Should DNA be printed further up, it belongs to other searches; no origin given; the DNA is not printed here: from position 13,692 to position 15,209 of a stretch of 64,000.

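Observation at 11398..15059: CofD/YvcK-like transferase, GlmU-like NTP-transferase, HAD phosphatase and GT2 module inside a glycan island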

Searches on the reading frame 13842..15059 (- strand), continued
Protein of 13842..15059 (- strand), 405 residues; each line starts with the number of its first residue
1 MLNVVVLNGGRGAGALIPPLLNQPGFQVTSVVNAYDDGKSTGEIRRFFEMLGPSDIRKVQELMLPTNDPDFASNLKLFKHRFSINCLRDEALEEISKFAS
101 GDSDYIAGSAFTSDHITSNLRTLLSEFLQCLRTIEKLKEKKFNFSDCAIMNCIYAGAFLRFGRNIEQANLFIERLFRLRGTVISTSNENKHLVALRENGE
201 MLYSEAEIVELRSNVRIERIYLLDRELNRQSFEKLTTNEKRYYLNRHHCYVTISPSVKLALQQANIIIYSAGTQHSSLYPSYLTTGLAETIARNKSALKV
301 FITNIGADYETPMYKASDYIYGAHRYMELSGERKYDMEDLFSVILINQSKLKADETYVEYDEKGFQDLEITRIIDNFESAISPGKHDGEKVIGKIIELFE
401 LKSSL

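Call 24: search_protein_families(library=pfam, proteins=[P0165, P0167, P0169, P0184, P0199, P0204, P0206, P0260, P0270, P0217], max_evalue=0.001)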
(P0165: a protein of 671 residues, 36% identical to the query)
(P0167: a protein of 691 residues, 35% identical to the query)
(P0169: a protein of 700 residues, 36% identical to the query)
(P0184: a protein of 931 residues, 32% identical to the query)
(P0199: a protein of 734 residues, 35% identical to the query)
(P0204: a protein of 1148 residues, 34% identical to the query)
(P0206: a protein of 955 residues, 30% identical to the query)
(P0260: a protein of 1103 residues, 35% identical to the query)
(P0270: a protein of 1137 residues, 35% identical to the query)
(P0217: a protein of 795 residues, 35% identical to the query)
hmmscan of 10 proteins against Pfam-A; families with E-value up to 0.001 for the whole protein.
P0165 (671 aa): 2 families
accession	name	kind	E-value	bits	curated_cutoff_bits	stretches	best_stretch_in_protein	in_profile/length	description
PF01933.23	CofD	-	9.8e-27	94.3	30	1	7-333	1-240/290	2-phospho-L-lactate transferase CofD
PF00535.33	Glycos_transf_2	-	6e-17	62.5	23.3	1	418-542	1-125/168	Glycosyl transferase family 2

P0167 (691 aa): 2 families
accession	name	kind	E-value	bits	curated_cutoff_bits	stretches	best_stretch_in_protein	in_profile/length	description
PF01933.23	CofD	-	3.1e-30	105.8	30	1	5-336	1-239/290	2-phospho-L-lactate transferase CofD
PF00535.33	Glycos_transf_2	-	7.3e-20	72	23.3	1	423-544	1-122/168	Glycosyl transferase family 2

P0169 (700 aa): 1 family
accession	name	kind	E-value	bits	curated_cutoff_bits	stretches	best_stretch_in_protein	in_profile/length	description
PF01933.23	CofD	-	9.4e-16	58.3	30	1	1-354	1-250/290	2-phospho-L-lactate transferase CofD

P0184 (931 aa): 5 families
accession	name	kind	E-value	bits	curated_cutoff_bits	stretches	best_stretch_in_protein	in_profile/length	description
PF01933.23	CofD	-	8.5e-27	94.5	30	1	277-610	1-240/290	2-phospho-L-lactate transferase CofD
PF00535.33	Glycos_transf_2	-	1.3e-22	80.9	23.3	1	697-822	1-125/168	Glycosyl transferase family 2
PF12804.13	NTP_transf_3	-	1.3e-15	58.3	27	1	26-175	1-146/160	MobA-like NTP transferase domain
PF00483.29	NTP_transferase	-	1e-11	45.3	21.2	1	27-149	3-133/245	Nucleotidyl transferase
PF01128.25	IspD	-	3.8e-09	37.1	27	1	25-120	2-95/221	2-C-methyl-D-erythritol 4-phosphate cytidylyltransferase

P0199 (734 aa): 4 families
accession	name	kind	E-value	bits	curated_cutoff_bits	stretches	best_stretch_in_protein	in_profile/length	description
PF01933.23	CofD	-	8.1e-30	104.4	30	1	324-680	1-256/290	2-phospho-L-lactate transferase CofD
PF00535.33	Glycos_transf_2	-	2.6e-19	70.2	23.3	1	9-134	1-120/168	Glycosyl transferase family 2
PF13641.12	Glyco_tranf_2_3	-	2.5e-14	54.3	27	1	6-241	1-224/230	Glycosyltransferase like family 2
PF13632.12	Glyco_trans_2_3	-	0.00089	19.6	27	0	99-283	4-176/198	Glycosyl transferase family group 2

P0204 (1148 aa): 10 families
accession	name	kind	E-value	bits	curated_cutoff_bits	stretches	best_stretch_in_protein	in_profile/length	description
PF13419.12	HAD_2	-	5.1e-39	134.7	23.8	1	11-190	1-178/178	Haloacid dehalogenase-like hydrolase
PF00702.32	Hydrolase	-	7.9e-35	121.4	26.4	1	9-183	2-190/191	haloacid dehalogenase-like hydrolase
PF01933.23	CofD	-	1.3e-34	120.2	30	1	496-873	1-273/290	2-phospho-L-lactate transferase CofD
PF00535.33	Glycos_transf_2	-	2.8e-33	115.6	23.3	1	911-1033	1-123/168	Glycosyl transferase family 2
PF12804.13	NTP_transf_3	-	2.4e-16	60.7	27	1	248-359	1-106/160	MobA-like NTP transferase domain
PF00483.29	NTP_transferase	-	2.4e-11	44.1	21.2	1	248-383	2-142/245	Nucleotidyl transferase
PF10111.15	Glyco_tranf_2_2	-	1.3e-07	31.9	27.3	1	912-1011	2-104/276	Glycosyltransferase like family 2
PF13641.12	Glyco_tranf_2_3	-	1.4e-07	32.2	27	1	910-1013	3-111/230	Glycosyltransferase like family 2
PF01128.25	IspD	-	5.2e-06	26.8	27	1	248-308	3-65/221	2-C-methyl-D-erythritol 4-phosphate cytidylyltransferase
PF13242.12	Hydrolase_like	-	0.00011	22.5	22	1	146-209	3-72/75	HAD-hyrolase-like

P0206 (955 aa): 5 families
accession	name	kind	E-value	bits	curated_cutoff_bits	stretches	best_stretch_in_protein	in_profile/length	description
PF01933.23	CofD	-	5.1e-31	108.4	30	1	294-640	1-250/290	2-phospho-L-lactate transferase CofD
PF00535.33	Glycos_transf_2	-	1.4e-20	74.3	23.3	1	715-840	1-126/168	Glycosyl transferase family 2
PF12804.13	NTP_transf_3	-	6.3e-17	62.7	27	1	41-161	5-119/160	MobA-like NTP transferase domain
PF00483.29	NTP_transferase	-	1.8e-07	31.4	21.2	1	42-219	7-189/245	Nucleotidyl transferase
PF01128.25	IspD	-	1.9e-05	25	27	1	37-164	3-129/221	2-C-methyl-D-erythritol 4-phosphate cytidylyltransferase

P0260 (1103 aa): 3 families
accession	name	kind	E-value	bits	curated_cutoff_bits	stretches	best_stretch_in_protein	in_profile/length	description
PF01933.23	CofD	-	7.9e-29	101.2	30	1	4-367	2-254/290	2-phospho-L-lactate transferase CofD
PF12804.13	NTP_transf_3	-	1.6e-09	38.5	27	1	860-985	3-123/160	MobA-like NTP transferase domain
PF01128.25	IspD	-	0.00018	21.8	27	1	856-994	1-137/221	2-C-methyl-D-erythritol 4-phosphate cytidylyltransferase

P0270 (1137 aa): 5 families
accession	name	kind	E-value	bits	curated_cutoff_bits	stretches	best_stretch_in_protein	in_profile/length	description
PF01933.23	CofD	-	5.1e-30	105.1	30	1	11-372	2-251/290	2-phospho-L-lactate transferase CofD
PF12804.13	NTP_transf_3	-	8e-14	52.6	27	1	864-989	1-120/160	MobA-like NTP transferase domain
PF01128.25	IspD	-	2.2e-10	41.1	27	1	863-982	2-119/221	2-C-methyl-D-erythritol 4-phosphate cytidylyltransferase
PF08282.18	Hydrolase_3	-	2.3e-06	28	20.9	1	678-734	158-212/255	haloacid dehalogenase-like hydrolase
PF00483.29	NTP_transferase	-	2.2e-05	24.6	21.2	1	864-991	2-137/245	Nucleotidyl transferase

P0217 (795 aa): 2 families
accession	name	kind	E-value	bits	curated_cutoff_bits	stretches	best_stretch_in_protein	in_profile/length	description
PF01933.23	CofD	-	4.5e-28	98.7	30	1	6-370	1-266/290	2-phospho-L-lactate transferase CofD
PF08282.18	Hydrolase_3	-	0.00015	22.1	20.9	0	429-679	1-212/255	haloacid dehalogenase-like hydrolase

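Call 33: find_encoding_contigs(protein=P0204, flank=8000, max_places=3)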
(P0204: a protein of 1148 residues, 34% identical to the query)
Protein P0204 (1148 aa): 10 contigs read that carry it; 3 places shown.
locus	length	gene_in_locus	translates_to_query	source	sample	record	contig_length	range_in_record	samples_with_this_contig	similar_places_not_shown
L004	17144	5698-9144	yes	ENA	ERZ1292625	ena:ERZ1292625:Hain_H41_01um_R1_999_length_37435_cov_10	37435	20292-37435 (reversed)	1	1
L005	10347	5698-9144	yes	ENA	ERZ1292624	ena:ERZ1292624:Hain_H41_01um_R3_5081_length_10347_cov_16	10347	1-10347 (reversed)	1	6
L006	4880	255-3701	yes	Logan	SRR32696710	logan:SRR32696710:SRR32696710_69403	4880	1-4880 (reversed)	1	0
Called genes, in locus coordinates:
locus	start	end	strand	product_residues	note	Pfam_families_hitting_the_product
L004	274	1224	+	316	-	PF00535:Glycos_transf_2, PF10111:Glyco_tranf_2_2, PF13506:Glyco_transf_21, PF13641:Glyco_tranf_2_3, PF13632:Glyco_trans_2_3 (weak)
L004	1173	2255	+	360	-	PF04055:Radical_SAM, PF13353:Fer4_12 (weak), PF13186:SPASM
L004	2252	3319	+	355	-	PF13353:Fer4_12 (weak), PF04055:Radical_SAM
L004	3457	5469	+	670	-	-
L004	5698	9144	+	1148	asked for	PF00702:Hydrolase, PF13419:HAD_2, PF00483:NTP_transferase, PF01128:IspD (weak), PF12804:NTP_transf_3, PF01933:CofD, PF00535:Glycos_transf_2, PF10111:Glyco_tranf_2_2 (weak), +1 more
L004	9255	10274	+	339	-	PF01073:3Beta_HSD, PF01370:Epimerase, PF02719:Polysacc_synt_2, PF04321:RmlD_sub_bind, PF13460:NAD_binding_10 (weak), PF16363:GDP_Man_Dehyd, PF07993:NAD_binding_4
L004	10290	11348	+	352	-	-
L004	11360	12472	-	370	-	PF13439:Glyco_transf_4, PF13579:Glyco_trans_4_4, PF00534:Glycos_transf_1, PF13692:Glyco_trans_1_4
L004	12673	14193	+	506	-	PF02310:B12-binding, PF04055:Radical_SAM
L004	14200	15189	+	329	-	PF02353:CMAS (weak), PF13489:Methyltransf_23, PF07021:MetW, PF08241:Methyltransf_11, PF08242:Methyltransf_12, PF13649:Methyltransf_25, PF13847:Methyltransf_31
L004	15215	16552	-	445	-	PF00571:CBS (faint), PF05368:NmrA, PF01073:3Beta_HSD, PF01370:Epimerase, PF02719:Polysacc_synt_2, PF04321:RmlD_sub_bind, PF13460:NAD_binding_10, PF16363:GDP_Man_Dehyd, +1 more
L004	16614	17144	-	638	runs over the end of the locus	PF01209:Ubie_methyltran, PF13489:Methyltransf_23, PF13847:Methyltransf_31, PF08241:Methyltransf_11, PF08242:Methyltransf_12, PF13649:Methyltransf_25, PF00155:Aminotran_1_2, PF01041:DegT_DnrJ_EryC1, +1 more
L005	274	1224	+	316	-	PF00535:Glycos_transf_2, PF10111:Glyco_tranf_2_2, PF13506:Glyco_transf_21, PF13641:Glyco_tranf_2_3, PF13632:Glyco_trans_2_3 (weak)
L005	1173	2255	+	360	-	PF04055:Radical_SAM, PF13353:Fer4_12 (weak), PF13186:SPASM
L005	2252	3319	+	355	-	PF13353:Fer4_12 (weak), PF04055:Radical_SAM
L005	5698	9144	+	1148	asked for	PF00702:Hydrolase, PF13419:HAD_2, PF00483:NTP_transferase, PF01128:IspD (weak), PF12804:NTP_transf_3, PF01933:CofD, PF00535:Glycos_transf_2, PF10111:Glyco_tranf_2_2 (weak), +1 more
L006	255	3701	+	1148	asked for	PF00702:Hydrolase, PF13419:HAD_2, PF00483:NTP_transferase, PF01128:IspD (weak), PF12804:NTP_transf_3, PF01933:CofD, PF00535:Glycos_transf_2, PF10111:Glyco_tranf_2_2 (weak), +1 more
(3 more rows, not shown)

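Call 34: find_encoding_contigs(protein=P0184, flank=8000, max_places=3)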
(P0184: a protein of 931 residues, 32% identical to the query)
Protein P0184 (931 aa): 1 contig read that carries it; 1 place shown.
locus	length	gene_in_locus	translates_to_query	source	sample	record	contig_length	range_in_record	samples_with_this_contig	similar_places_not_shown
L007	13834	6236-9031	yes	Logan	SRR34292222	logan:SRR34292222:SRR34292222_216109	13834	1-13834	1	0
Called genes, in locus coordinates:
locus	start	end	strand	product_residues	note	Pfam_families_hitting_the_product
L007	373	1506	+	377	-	PF00534:Glycos_transf_1, PF13692:Glyco_trans_1_4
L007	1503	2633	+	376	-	-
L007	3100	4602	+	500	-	PF04055:Radical_SAM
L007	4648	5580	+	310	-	PF08003:Methyltransf_9 (weak), PF13489:Methyltransf_23, PF07021:MetW (weak), PF13649:Methyltransf_25, PF13847:Methyltransf_31, PF08241:Methyltransf_11, PF08242:Methyltransf_12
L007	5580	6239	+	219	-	PF00702:Hydrolase, PF03031:NIF (weak), PF13419:HAD_2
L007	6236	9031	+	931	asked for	PF00483:NTP_transferase, PF01128:IspD, PF12804:NTP_transf_3, PF01933:CofD, PF00535:Glycos_transf_2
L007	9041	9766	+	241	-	PF00535:Glycos_transf_2, PF13641:Glyco_tranf_2_3 (weak)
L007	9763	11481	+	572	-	-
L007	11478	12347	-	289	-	PF01073:3Beta_HSD (faint), PF01370:Epimerase, PF04321:RmlD_sub_bind, PF02719:Polysacc_synt_2, PF16363:GDP_Man_Dehyd, PF07993:NAD_binding_4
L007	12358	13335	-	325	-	PF01370:Epimerase, PF04321:RmlD_sub_bind, PF05368:NmrA (weak), PF16363:GDP_Man_Dehyd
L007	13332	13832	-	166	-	?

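Call 37: find_related_loci(query=A1, collection=genome_contigs, flank=10000)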
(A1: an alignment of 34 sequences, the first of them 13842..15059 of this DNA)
Query A1 (405 aa) in genome_contigs; peptide patterns used: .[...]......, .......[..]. (x = any residue, [..] = any of these).
457 stretches matched a pattern; 401 encode a relative of the query (tblastn E <= 1e-3); the best 80 are kept; 79 distinct loci.
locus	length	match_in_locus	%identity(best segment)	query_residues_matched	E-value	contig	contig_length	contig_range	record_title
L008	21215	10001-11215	66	1-405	0e+0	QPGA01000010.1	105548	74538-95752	MAG: Candidatus Accumulibacter meliphilus isolate UW-LDO-IC UW-LDO-IC-MS_9, whole genome shotgun sequence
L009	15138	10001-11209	67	1-403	0e+0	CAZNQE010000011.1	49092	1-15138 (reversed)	MAG TPA_asm: uncultured Polaromonas sp. isolate binchicken_co328_86 genome assembly, contig: NODE_367_length_49092_cov_6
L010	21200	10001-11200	65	1-400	0e+0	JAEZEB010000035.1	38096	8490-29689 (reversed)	MAG: Proteobacteria bacterium isolate OH_CBrB_316 k127_2459039, whole genome shotgun sequence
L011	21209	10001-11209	65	1-404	0e+0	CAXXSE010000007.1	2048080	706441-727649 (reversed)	MAG: Methylococcales bacterium isolate 6b98c4a4-d9d8-4516-b822-97e2a8b70ebf genome assembly, contig: contig_7, whole gen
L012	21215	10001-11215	64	1-405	0e+0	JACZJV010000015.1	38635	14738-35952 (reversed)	MAG: Burkholderiales bacterium isolate MAG28 betaproteobacteria_3_contig_64878, whole genome shotgun sequence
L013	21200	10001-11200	65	1-400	1e-179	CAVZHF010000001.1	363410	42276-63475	MAG: uncultured Alphaproteobacteria bacterium isolate MFD04651.bin.2.168 genome assembly, contig: contig_10283, whole ge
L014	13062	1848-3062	64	1-405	2e-177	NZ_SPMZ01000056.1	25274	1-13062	Candidatus Competibacter phosphatis strain SBR_G GAO5_binned_c56, whole genome shotgun sequence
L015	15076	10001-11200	65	1-400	2e-177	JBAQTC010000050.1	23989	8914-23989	MAG: Burkholderiaceae bacterium isolate MFD03292_ilm_asm_bin14 k127_67300, whole genome shotgun sequence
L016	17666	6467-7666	62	1-400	8e-174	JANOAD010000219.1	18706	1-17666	MAG: Novosphingobium sp. isolate VAR_18_metabat_362 VAR_18_k141_3808613, whole genome shotgun sequence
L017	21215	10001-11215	62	1-405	8e-174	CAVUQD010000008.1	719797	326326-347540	MAG: uncultured Alphaproteobacteria bacterium isolate MFD01689.bin.1.51 genome assembly, contig: contig_34326, whole gen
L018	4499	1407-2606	63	1-400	6e-178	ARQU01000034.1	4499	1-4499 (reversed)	Alpha proteobacterium SCGC AAA536-G10 A536G10DRAFT_NODE-unique_34_len_4499.34_C, whole genome shotgun sequence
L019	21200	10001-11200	63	1-400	6e-171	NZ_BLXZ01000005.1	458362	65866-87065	Geomonas limicola strain Red745 sequence05, whole genome shotgun sequence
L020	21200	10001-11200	65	1-400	1e-168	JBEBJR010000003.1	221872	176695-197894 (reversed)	MAG: Casimicrobium sp. isolate TF_2 NODE_9_length_221872_cov_11.844742, whole genome shotgun sequence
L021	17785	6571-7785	62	1-405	1e-167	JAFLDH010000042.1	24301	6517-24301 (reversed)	MAG: Burkholderiales bacterium isolate UWPOB_RUBRI2 gnl_X_NEKBHELL_42, whole genome shotgun sequence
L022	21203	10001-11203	61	1-403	9e-168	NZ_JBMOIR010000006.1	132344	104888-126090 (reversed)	MAG: Aquabacterium sp. isolate Deming_bin.455 contig112, whole genome shotgun sequence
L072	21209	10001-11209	44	1-399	5e-95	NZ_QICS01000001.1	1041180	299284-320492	Lachnotalea glycerini strain DSM 28816 Ga0215715_101, whole genome shotgun sequence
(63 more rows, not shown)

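Call 45: predict_structure(alignment_id=A1)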
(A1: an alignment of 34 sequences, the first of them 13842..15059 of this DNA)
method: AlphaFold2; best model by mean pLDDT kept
length: 405 residues; sequences in the alignment: 34
mean_pLDDT: 93.8   pTM: 0.92
mean pLDDT of the five models: 93.8, 93.7, 93.6, 92.2, 90.7
residues with pLDDT >= 90: 348; 70-90: 53; 50-70: 4; < 50: 0
segments of 3 or more residues with pLDDT < 50: none
pLDDT, mean of each block of 10 residues (from residue 1): 94 89 97 90 92 95 97 98 95 98 96 98 98 96 95 98 96 98 95 95 92 86 95 96 96 97 98 93 96 98 86 89 94 89 91 78 92 94 92 97 84
secondary structure, 60 per line:
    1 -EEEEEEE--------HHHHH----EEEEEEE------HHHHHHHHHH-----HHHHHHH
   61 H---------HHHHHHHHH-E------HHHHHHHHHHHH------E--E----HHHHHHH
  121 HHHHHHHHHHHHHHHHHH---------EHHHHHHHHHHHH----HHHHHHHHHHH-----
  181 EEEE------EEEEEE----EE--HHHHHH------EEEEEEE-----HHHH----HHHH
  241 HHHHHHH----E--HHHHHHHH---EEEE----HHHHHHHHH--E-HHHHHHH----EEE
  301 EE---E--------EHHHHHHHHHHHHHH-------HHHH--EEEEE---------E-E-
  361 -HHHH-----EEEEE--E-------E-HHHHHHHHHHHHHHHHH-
elements in order: E2-8 H17-21 E26-32 H39-48 H54-61 H71-79 H88-99 H114-138 H149-160 H165-175 E181-184 E191-196 H205-210 E217-223 H229-232 H237-247 H255-262 E266-269 H274-282 H287-293 E298-302 H316-329 H337-340 E343-347 H362-365 E371-375 H388-404

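Call 48: fold_search(model_id=the predicted structure, library=pdb)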
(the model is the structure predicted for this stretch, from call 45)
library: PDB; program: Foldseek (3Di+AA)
matches with E <= 10: 887; with E <= 0.001: 19
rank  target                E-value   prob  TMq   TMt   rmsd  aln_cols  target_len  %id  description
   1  2o2z_C                9.1e-20  1.00  0.67  0.86   3.7       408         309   20  Crystal structure of a protein member of the upf0052 family (bh3568) from bacillus halodurans at 2.60 A resolution (released 2006-12-19)
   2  2o2z_B                1.2e-19  1.00  0.67  0.87   3.4       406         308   20  Crystal structure of a protein member of the upf0052 family (bh3568) from bacillus halodurans at 2.60 A resolution (released 2006-12-19)
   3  2hzb_A                1.2e-19  1.00  0.67  0.86   3.5       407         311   20  X-Ray Crystal Structure of Protein BH3568 from Bacillus halodurans. Northeast Structural Genomics Consortium BhR60. (released 2006-08-22)
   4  2o2z_D                1.2e-19  1.00  0.67  0.86   4.2       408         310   20  Crystal structure of a protein member of the upf0052 family (bh3568) from bacillus halodurans at 2.60 A resolution (released 2006-12-19)
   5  2ppv                  1.8e-19  1.00  0.69  0.85   3.5       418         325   18  CRYSTAL STRUCTURE OF a protein belonging to the UPF0052 (SE_0549) FROM STAPHYLOCOCCUS EPIDERMIDIS ATCC 12228 AT 2.00 A R (released 2007-05-15)
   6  2o2z_A                2.0e-19  1.00  0.67  0.86   3.4       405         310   20  Crystal structure of a protein member of the upf0052 family (bh3568) from bacillus halodurans at 2.60 A resolution (released 2006-12-19)
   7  2q7x_B                1.2e-16  1.00  0.62  0.80   3.9       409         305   17  Crystal structure of a putative phospho transferase (sp_1565) from streptococcus pneumoniae tigr4 at 2.00 A resolution (released 2007-06-19)
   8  2q7x_A                1.9e-16  1.00  0.60  0.75   4.8       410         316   19  Crystal structure of a putative phospho transferase (sp_1565) from streptococcus pneumoniae tigr4 at 2.00 A resolution (released 2007-06-19)
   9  2p0y                  3.0e-10  1.00  0.48  0.79   5.1       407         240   13  Crystal structure of Q88YI3_LACPL from Lactobacillus plantarum. Northeast Structural Genomics Consortium target LpR6 (released 2007-03-27)
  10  3c3d_A                1.2e-09  1.00  0.48  0.62   8.5       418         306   13  Crystal structure of 2-phospho-(S)-lactate transferase from Methanosarcina mazei in complex with Fo and phosphate. Nor (released 2008-02-19)
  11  3c3e_A                6.8e-09  1.00  0.53  0.68   7.6       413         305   14  Crystal structure of 2-phospho-(S)-lactate transferase from Methanosarcina mazei in complex with Fo and GDP. Northeast (released 2008-02-19)
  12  6uw3_A                2.0e-08  1.00  0.50  0.60   9.1       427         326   13  The crystal structure of FbiA from Mycobacterium Smegmatis, GDP Bound form (released 2020-05-13)
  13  3cgw                  3.1e-08  1.00  0.46  0.59   9.1       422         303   11  Crystal structure of 2-phospho-(S)-lactate transferase from Methanosarcina mazei. Northeast Structural Genomics Consorti (released 2008-03-18)
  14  6uw1_A                3.3e-08  1.00  0.47  0.58   8.8       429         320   12  The crystal structure of FbiA from Mycobacterium Smegmatis, Fo bound form (released 2020-05-13)
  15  6uvx_B                9.5e-08  1.00  0.50  0.61   9.2       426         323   13  The crystal structure of FbiA from Mycobacterium Smegmatis, Apo state (released 2020-05-13)
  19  6uw1_B                4.1e-07  1.00  0.43  0.53  10.6       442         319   12  The crystal structure of FbiA from Mycobacterium Smegmatis, Fo bound form (released 2020-05-13)
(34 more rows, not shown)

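Call 49: search_solved_structures(query=A1, max_evalue=10, show_alignments=0)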
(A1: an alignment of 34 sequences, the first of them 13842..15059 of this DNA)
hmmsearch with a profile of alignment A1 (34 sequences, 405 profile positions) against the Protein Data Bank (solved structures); distinct sequences matched with E-value up to 10: 7.
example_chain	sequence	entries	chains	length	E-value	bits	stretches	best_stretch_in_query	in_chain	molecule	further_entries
2hzb_A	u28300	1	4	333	1.3e-33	119.8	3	258-397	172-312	Hypothetical UPF0052 protein BH3568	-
2o2z_A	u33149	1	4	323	2.4e-33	118.9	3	258-397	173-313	hypothetical protein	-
2p0y_A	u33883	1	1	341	3.5e-30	108.4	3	246-400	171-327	Hypothetical protein lp_0780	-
2ppv_A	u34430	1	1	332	4.8e-30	108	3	2-85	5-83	Uncharacterized protein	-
2q7x_A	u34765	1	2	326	1.2e-29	106.6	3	3-86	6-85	UPF0052 protein SP_1565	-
5t58_D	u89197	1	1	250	0.11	14.5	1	322-389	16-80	KLLA0D15741p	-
9p6k_A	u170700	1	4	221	0.71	11.9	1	91-170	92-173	glutathione transferase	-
